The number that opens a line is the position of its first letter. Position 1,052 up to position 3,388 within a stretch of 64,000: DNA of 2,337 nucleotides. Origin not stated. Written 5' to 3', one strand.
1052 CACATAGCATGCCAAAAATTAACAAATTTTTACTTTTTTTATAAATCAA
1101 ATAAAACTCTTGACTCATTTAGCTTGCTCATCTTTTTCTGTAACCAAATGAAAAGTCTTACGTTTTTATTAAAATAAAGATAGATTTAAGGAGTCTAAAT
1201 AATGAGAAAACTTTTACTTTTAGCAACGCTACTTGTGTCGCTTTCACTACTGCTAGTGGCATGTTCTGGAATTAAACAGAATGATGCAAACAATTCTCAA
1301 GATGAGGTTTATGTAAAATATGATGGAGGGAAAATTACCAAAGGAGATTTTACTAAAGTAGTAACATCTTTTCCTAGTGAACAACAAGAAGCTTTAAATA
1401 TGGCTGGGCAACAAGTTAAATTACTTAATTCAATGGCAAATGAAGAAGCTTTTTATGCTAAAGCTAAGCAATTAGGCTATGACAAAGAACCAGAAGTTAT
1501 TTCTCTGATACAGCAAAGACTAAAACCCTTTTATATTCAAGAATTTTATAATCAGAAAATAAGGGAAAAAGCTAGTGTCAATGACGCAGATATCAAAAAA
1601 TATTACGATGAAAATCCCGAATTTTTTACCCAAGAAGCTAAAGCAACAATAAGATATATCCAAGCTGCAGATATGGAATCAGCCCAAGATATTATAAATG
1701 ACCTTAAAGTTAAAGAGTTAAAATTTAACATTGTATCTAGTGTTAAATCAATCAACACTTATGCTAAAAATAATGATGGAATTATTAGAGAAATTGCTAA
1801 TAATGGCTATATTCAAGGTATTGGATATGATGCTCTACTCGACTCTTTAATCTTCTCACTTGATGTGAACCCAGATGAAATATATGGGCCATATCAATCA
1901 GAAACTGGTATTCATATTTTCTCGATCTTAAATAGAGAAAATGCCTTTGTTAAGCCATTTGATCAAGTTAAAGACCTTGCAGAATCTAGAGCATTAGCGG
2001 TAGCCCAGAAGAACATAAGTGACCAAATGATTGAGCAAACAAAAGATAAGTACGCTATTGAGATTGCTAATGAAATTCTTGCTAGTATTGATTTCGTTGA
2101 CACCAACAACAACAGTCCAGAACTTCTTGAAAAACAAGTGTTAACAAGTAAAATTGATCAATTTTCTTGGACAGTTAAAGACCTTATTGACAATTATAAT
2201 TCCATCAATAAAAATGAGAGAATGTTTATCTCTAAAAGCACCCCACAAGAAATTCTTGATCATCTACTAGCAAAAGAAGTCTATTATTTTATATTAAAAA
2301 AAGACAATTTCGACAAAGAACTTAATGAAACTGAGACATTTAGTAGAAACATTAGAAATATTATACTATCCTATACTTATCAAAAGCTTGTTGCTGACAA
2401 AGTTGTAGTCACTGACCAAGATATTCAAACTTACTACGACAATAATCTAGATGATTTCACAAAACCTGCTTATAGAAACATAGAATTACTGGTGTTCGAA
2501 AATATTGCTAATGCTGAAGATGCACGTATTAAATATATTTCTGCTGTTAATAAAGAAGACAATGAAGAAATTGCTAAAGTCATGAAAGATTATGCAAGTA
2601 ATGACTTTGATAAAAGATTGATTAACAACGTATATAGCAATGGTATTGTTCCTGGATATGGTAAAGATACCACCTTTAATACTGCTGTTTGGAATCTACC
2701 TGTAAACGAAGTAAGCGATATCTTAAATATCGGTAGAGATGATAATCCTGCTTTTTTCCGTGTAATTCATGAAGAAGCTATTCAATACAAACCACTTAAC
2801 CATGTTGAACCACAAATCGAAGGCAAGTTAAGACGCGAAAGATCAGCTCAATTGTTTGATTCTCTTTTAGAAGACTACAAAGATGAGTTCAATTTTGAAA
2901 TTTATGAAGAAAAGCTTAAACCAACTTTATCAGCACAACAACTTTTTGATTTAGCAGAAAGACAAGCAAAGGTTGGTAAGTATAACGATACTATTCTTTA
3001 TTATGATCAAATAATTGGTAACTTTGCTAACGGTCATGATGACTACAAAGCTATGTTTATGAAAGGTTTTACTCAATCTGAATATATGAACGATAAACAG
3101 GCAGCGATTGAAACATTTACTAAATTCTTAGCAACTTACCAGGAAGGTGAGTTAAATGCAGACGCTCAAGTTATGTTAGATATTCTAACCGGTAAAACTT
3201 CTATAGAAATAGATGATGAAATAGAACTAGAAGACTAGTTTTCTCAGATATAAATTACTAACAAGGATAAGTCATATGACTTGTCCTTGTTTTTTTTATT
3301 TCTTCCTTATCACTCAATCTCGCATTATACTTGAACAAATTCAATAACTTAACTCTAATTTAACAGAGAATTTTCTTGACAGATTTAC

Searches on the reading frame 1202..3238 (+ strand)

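Call 35: search_protein_families(library=pfam, proteins=[window:1202-3238:+], max_evalue=0.001)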
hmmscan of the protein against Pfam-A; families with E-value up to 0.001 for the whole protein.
window:1202-3238:+ (678 aa): 2 families
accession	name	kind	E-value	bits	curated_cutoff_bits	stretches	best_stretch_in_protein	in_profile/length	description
PF13145.12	Rotamase_2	-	3.4e-20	73.5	27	2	126-258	1-121/121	PPIC-type PPIASE domain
PF00639.27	Rotamase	-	0.00032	22.1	21.7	0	158-241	19-94/97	PPIC-type PPIASE domain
